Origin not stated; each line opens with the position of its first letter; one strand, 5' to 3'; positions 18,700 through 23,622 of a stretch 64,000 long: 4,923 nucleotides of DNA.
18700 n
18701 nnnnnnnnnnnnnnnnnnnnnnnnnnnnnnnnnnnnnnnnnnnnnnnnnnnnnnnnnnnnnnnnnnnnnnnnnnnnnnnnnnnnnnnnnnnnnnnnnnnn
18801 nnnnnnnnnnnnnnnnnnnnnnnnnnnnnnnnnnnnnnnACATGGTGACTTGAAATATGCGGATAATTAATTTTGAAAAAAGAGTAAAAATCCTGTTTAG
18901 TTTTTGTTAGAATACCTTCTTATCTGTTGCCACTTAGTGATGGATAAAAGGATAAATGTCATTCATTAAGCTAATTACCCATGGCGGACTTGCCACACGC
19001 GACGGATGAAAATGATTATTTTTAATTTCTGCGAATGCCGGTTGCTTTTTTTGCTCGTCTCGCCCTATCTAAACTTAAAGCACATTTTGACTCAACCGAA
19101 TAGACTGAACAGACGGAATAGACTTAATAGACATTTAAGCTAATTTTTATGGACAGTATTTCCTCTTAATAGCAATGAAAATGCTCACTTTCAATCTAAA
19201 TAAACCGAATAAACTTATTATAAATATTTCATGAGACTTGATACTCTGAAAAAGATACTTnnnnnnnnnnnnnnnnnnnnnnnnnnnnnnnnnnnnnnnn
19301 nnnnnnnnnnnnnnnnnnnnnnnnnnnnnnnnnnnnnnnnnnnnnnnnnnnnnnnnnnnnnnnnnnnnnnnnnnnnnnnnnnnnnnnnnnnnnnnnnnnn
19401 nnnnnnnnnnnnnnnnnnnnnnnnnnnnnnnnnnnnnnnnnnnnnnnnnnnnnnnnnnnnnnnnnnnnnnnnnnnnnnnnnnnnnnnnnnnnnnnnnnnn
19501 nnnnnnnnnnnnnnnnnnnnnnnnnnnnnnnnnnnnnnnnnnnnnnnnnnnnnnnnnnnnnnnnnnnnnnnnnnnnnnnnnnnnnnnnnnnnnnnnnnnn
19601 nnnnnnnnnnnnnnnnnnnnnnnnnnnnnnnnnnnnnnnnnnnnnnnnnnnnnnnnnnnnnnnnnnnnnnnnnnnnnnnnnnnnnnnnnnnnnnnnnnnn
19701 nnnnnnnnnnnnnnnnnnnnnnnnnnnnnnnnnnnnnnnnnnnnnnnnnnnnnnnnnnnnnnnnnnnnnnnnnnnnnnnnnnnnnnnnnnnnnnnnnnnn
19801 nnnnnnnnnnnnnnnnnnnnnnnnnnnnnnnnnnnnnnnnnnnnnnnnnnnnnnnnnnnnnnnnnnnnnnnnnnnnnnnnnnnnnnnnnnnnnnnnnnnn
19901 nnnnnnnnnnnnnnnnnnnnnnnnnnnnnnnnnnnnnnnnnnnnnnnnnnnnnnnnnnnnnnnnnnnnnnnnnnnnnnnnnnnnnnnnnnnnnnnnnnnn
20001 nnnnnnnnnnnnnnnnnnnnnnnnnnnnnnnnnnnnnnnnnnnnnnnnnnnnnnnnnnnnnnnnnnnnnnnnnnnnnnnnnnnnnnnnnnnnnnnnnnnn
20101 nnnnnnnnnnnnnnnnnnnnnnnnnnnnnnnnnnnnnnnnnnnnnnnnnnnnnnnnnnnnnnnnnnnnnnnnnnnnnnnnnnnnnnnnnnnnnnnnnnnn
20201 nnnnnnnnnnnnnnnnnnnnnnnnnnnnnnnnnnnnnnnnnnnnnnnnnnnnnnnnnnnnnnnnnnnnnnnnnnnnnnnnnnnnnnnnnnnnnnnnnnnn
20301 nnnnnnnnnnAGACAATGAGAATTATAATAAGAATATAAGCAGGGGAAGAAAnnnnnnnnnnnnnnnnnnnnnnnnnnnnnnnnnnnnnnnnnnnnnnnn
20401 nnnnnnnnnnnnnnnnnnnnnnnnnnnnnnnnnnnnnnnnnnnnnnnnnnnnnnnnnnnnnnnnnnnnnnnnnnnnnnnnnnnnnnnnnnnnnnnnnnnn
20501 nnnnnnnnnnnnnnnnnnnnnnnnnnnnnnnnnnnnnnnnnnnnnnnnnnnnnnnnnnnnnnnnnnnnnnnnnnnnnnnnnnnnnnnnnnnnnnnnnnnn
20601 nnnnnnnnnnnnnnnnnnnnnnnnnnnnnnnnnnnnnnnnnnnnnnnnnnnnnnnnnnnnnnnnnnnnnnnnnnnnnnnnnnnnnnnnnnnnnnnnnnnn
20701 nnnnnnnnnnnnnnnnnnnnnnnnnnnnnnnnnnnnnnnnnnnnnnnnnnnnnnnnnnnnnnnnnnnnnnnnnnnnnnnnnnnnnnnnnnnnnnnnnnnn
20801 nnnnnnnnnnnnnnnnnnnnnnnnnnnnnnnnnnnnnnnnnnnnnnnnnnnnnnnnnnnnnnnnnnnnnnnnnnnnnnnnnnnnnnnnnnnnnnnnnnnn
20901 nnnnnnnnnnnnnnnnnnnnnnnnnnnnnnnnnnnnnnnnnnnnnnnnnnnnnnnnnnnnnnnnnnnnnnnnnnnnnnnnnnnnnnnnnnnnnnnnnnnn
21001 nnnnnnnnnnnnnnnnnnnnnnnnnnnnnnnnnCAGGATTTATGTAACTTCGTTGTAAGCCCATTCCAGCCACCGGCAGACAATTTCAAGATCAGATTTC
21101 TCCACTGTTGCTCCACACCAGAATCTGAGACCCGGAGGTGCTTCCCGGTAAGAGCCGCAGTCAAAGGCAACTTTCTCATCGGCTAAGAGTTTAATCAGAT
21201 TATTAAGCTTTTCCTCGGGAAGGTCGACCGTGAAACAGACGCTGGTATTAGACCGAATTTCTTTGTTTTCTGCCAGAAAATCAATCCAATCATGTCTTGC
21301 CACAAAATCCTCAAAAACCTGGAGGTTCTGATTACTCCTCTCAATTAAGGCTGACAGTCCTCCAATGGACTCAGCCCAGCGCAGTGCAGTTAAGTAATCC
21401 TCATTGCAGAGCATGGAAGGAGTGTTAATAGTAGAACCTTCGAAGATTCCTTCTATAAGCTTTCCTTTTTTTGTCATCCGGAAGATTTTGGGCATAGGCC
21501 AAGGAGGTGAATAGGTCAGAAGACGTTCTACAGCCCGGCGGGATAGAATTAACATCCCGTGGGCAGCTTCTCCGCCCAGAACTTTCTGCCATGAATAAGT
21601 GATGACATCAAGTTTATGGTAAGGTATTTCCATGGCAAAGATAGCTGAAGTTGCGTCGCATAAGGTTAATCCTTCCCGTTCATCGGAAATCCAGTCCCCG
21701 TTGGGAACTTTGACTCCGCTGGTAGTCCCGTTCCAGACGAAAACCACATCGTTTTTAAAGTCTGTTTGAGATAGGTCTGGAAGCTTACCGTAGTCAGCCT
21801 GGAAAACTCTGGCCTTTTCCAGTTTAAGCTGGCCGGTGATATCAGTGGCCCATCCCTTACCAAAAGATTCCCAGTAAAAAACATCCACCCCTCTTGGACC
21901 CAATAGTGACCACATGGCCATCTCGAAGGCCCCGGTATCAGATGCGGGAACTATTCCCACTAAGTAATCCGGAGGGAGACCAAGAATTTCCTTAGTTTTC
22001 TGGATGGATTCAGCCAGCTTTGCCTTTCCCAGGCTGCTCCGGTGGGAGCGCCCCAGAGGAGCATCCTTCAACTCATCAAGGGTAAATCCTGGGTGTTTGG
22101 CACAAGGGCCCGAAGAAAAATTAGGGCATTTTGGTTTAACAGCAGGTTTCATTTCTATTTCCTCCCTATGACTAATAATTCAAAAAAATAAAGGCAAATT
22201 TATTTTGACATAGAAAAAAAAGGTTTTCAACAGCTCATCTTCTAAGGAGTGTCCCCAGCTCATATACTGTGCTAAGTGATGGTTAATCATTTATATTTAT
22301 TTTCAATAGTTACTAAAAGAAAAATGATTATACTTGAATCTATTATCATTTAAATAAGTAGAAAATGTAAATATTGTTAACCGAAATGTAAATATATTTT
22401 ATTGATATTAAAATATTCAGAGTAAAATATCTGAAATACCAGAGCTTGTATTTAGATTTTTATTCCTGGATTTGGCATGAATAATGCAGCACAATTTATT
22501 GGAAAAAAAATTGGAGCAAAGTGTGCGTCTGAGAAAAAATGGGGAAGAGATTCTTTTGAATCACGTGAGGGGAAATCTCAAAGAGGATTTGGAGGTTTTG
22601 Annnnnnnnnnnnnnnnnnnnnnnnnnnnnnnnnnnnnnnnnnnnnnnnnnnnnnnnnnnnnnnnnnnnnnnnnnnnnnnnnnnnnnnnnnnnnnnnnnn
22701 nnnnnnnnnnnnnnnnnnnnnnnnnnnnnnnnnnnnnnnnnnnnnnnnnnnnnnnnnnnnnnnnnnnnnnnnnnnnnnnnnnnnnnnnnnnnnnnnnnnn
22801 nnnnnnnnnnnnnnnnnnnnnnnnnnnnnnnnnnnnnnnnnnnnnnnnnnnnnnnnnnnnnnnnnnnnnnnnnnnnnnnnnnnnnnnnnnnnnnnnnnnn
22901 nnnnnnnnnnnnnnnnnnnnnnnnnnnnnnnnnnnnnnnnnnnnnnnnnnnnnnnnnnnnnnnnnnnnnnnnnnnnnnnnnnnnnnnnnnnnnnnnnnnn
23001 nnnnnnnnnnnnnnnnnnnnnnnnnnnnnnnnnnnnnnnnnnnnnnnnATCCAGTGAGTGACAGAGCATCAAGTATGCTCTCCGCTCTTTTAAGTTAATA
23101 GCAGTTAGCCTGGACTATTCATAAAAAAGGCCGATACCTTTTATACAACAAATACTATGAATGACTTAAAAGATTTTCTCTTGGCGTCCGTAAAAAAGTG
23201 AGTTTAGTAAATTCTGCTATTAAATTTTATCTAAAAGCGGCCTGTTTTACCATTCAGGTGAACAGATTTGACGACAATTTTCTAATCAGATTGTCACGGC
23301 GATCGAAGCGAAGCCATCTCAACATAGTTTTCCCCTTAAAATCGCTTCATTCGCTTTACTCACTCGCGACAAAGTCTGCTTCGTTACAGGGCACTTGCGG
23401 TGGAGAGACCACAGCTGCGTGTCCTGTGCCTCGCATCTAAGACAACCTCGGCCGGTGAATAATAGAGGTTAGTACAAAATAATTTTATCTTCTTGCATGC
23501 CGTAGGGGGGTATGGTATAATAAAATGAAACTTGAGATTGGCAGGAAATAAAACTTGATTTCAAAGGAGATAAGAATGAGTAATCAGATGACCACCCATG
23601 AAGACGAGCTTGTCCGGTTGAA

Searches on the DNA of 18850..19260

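Call 80: search_rna_families(source=window, start=18850, end=19260, threshold=evalue, max_evalue=1)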
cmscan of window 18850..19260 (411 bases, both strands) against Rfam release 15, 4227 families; matches with E-value up to 1: 0.
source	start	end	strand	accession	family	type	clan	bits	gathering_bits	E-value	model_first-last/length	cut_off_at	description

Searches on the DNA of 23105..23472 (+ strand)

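Call 49: search_dna_similar(query=window:23105-23472:+, collection=plasmids, mode=distant, max_evalue=0.01)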
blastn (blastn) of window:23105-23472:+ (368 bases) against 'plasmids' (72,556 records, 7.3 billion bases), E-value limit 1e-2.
No match.
